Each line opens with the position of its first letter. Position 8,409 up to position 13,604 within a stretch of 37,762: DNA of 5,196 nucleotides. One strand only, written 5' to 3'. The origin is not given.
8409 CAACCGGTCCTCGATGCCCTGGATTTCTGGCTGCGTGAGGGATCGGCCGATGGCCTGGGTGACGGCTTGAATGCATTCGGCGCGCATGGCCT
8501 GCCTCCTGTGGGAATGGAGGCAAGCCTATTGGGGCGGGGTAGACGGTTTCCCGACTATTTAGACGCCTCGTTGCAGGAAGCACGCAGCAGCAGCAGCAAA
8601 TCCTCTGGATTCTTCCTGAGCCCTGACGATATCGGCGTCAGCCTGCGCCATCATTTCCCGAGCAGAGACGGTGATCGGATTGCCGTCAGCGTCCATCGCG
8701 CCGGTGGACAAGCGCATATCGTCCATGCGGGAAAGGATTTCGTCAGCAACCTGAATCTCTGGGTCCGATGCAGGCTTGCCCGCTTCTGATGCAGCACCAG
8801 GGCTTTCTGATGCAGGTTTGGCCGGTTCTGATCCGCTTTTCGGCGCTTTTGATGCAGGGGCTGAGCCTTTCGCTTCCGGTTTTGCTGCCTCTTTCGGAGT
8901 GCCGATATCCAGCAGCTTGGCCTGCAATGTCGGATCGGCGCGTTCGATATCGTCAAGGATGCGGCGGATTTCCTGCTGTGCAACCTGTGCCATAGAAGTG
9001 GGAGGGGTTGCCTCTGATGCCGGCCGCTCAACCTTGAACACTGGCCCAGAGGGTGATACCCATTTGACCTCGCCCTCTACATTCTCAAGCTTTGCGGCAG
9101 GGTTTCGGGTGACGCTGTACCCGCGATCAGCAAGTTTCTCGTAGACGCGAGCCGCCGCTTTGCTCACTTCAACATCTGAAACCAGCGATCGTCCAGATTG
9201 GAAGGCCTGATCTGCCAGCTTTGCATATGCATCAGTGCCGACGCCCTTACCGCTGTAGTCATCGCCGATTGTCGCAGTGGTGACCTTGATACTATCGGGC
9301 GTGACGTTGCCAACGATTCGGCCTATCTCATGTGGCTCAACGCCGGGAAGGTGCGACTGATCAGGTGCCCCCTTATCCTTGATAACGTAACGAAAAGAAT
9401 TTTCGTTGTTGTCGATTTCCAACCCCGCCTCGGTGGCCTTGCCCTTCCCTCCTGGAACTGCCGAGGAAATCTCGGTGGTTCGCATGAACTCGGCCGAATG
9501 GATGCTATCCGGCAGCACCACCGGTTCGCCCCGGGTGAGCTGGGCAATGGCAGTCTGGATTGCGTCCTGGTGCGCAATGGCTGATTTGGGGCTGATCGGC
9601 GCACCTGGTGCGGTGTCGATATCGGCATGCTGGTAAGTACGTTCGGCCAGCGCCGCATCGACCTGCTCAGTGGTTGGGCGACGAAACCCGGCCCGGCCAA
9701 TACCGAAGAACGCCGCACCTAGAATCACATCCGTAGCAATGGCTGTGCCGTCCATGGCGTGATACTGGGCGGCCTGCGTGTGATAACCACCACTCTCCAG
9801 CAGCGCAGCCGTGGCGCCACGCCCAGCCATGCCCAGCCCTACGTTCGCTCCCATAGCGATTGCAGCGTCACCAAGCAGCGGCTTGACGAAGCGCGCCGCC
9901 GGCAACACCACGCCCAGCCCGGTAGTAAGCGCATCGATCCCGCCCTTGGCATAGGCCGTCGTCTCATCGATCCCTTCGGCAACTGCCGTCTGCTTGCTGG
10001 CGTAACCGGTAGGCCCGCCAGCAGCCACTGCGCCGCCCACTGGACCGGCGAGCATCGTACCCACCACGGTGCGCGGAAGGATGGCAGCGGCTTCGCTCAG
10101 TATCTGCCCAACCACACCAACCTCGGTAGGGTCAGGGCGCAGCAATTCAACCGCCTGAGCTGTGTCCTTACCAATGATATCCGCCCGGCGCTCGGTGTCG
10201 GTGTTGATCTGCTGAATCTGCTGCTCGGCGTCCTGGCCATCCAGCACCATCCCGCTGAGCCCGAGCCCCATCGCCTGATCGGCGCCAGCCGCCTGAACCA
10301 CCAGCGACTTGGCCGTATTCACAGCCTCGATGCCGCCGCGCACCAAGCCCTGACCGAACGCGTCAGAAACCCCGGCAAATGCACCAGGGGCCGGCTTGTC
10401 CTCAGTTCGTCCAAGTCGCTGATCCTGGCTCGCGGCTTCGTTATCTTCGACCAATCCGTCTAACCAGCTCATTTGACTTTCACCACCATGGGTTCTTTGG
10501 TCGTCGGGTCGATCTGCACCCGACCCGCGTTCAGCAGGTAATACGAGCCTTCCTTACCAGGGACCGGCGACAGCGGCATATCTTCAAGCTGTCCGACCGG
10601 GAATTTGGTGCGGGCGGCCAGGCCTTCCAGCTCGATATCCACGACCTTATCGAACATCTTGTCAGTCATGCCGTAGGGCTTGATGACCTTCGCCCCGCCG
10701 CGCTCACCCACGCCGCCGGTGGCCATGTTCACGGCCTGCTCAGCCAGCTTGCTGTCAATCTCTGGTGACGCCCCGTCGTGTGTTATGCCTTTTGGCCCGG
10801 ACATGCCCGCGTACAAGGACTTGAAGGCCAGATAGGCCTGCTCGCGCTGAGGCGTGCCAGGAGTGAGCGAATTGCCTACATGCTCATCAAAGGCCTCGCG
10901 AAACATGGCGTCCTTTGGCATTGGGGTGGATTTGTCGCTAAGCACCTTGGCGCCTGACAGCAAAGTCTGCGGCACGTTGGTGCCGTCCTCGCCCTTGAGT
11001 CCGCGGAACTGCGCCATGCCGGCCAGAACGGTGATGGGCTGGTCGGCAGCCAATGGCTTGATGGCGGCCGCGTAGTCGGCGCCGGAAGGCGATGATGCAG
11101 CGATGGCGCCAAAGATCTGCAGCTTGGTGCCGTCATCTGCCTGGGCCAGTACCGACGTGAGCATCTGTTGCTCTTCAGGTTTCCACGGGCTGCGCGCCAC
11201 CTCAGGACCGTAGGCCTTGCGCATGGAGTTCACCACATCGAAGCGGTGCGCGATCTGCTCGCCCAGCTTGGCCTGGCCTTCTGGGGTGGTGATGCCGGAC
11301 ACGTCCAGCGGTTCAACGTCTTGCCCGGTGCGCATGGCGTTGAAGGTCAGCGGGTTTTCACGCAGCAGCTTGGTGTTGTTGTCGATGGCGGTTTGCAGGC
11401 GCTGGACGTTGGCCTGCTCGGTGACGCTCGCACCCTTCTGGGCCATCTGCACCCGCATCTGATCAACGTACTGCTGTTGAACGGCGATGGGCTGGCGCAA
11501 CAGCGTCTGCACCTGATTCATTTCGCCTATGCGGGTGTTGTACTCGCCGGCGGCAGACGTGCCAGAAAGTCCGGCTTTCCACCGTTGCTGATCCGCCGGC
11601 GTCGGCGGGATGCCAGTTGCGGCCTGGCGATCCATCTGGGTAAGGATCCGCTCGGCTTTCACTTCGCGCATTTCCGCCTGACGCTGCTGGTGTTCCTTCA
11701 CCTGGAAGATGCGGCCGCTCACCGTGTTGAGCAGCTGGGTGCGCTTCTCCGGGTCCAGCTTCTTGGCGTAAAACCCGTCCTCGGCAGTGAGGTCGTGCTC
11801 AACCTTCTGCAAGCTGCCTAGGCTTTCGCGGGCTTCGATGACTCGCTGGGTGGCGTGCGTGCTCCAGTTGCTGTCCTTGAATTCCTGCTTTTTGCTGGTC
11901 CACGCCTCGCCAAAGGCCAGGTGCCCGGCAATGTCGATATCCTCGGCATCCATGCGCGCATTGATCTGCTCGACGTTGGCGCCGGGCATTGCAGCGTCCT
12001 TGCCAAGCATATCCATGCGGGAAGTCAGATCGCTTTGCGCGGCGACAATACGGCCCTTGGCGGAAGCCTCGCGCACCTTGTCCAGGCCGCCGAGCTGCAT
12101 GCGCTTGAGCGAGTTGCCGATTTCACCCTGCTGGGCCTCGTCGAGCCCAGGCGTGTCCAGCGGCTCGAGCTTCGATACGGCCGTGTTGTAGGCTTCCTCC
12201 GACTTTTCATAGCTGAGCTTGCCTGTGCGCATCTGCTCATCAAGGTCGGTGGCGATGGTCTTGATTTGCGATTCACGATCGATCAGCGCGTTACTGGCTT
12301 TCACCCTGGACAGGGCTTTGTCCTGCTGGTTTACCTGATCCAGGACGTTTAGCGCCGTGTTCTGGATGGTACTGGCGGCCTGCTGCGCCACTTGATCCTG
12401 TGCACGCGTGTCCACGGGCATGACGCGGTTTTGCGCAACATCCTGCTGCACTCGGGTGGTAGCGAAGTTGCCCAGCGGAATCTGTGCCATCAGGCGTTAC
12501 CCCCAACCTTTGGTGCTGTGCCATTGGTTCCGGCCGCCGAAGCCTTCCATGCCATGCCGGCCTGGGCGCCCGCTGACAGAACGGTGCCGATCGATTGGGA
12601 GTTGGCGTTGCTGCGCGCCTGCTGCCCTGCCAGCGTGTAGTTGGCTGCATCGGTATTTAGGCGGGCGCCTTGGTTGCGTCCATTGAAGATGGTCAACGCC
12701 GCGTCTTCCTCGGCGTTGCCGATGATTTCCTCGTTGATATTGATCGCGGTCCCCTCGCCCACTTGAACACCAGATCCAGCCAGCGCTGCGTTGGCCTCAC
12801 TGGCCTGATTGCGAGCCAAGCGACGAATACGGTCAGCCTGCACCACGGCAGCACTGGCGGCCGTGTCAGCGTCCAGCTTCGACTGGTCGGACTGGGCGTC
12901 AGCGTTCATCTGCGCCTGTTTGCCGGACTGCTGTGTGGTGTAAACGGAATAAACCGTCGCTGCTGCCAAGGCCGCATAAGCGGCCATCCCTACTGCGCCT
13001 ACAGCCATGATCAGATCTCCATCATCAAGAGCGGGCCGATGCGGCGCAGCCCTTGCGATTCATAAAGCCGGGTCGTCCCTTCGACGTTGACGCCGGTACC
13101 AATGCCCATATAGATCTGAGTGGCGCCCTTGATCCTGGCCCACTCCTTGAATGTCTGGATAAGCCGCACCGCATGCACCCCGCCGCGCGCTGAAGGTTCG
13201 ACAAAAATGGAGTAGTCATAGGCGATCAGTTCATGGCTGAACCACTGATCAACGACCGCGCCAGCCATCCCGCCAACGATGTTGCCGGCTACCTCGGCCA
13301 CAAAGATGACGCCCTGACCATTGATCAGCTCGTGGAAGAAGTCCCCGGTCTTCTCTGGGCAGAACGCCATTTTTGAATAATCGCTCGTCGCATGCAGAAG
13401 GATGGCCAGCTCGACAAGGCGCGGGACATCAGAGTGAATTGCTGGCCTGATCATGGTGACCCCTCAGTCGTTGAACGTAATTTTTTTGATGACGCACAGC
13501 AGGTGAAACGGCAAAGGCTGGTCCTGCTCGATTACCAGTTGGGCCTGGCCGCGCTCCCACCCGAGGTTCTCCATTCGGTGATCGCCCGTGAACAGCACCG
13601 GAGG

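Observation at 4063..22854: At least five co-oriented copies of a 20-nt motif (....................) mark each functional block of the late operon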

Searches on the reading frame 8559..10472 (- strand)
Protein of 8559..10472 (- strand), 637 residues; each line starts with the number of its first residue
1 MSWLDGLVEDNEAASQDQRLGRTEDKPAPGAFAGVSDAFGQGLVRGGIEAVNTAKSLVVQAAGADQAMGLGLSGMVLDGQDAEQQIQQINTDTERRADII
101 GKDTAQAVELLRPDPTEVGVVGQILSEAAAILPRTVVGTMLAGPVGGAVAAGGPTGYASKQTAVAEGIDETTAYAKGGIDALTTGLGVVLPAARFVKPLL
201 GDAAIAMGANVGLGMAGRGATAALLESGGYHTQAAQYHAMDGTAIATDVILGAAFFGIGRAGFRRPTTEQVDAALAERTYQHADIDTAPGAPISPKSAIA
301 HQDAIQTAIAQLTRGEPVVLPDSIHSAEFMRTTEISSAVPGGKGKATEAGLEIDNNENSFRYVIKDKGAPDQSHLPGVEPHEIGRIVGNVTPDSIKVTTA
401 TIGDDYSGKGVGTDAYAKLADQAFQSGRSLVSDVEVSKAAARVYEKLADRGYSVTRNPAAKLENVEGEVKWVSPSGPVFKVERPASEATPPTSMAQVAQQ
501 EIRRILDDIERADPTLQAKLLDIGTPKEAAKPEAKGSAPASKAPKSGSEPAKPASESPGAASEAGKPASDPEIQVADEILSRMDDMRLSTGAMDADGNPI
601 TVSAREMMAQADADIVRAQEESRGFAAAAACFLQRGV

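Call 10: search_protein_families(library=phrogs, proteins=[window:8559-10472:-], max_evalue=0.001)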
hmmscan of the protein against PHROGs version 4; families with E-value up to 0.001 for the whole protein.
window:8559-10472:- (637 aa): 3 families
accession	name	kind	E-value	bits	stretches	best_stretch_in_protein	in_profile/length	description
phrog_1145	-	unknown function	1e-59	204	2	11-337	16-348/594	-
phrog_11561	-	unknown function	5.4e-36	125.3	1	1-332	1-304/853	-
phrog_14422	-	unknown function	1.1e-22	81.8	1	110-318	75-296/401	-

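Call 53: search_protein_families(library=pfam, proteins=[window:8559-10472:-], max_evalue=0.001)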
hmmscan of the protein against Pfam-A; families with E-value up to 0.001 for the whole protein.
window:8559-10472:- (637 aa): 0 families

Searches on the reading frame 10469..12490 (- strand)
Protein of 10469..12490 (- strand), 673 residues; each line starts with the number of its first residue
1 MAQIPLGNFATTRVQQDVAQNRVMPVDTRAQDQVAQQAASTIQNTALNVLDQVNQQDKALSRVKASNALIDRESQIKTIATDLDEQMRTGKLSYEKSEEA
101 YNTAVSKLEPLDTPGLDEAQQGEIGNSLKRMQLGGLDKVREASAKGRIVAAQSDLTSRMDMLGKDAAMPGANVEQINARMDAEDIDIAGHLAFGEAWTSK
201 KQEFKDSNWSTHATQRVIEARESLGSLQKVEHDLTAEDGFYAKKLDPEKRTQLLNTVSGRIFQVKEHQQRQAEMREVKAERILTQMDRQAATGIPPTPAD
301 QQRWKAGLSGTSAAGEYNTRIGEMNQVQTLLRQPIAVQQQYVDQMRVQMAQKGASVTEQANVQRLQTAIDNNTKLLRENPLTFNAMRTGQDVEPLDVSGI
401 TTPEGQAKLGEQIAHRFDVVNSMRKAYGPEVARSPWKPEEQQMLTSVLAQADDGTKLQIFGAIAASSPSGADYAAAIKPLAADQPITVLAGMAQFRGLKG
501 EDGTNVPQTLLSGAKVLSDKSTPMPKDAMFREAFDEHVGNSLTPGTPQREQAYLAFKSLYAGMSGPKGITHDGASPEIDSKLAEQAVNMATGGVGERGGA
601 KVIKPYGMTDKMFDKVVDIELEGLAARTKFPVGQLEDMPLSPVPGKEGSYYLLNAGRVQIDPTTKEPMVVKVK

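Call 10: search_protein_families(library=phrogs, proteins=[window:10469-12490:-], max_evalue=0.001)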
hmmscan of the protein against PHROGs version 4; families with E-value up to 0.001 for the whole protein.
window:10469-12490:- (673 aa): 2 families
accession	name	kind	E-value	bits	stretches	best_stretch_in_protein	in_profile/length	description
phrog_992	-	head and packaging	1.7e-45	156.9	1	228-626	312-710/764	head protein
phrog_35810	-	unknown function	4.3e-13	50.4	1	507-619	26-139/201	-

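Call 53: search_protein_families(library=pfam, proteins=[window:10469-12490:-], max_evalue=0.001)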
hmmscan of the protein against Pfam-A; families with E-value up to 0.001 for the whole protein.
window:10469-12490:- (673 aa): 0 families

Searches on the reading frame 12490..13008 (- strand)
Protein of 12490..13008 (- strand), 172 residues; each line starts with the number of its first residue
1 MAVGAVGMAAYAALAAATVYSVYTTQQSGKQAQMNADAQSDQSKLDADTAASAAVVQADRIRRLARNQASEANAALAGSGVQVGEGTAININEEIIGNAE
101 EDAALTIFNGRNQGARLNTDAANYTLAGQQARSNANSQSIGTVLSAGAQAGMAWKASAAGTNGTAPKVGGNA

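Call 18: search_protein_families(library=pfam, proteins=[window:12490-13008:-], max_evalue=1)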
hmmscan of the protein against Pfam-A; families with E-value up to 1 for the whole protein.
window:12490-13008:- (172 aa): 1 family
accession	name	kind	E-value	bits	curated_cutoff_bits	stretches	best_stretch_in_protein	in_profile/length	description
PF11277.13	Med24_N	-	0.2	10.1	25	1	13-76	817-883/998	Mediator complex subunit 24 N-terminal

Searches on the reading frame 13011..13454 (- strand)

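Call 18: search_protein_families(library=pfam, proteins=[window:13011-13454:-], max_evalue=1)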
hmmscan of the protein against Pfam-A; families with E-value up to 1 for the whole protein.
window:13011-13454:- (147 aa): 4 families
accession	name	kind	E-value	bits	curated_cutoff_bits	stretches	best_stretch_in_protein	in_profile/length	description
PF00583.31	Acetyltransf_1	-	4.3e-09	37.1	20.7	1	29-135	14-115/116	Acetyltransferase (GNAT) family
PF13508.13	Acetyltransf_7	-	2.1e-07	31.7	27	1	48-135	3-81/84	Acetyltransferase (GNAT) domain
PF13480.13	Acetyltransf_6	-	0.096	13.3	22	1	9-82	30-106/143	Acetyltransferase (GNAT) domain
PF24553.2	Rv0428c_C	-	0.12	12.5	27.2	1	86-137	168-216/224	Probable histone acetyltransferase Rv0428c C-terminal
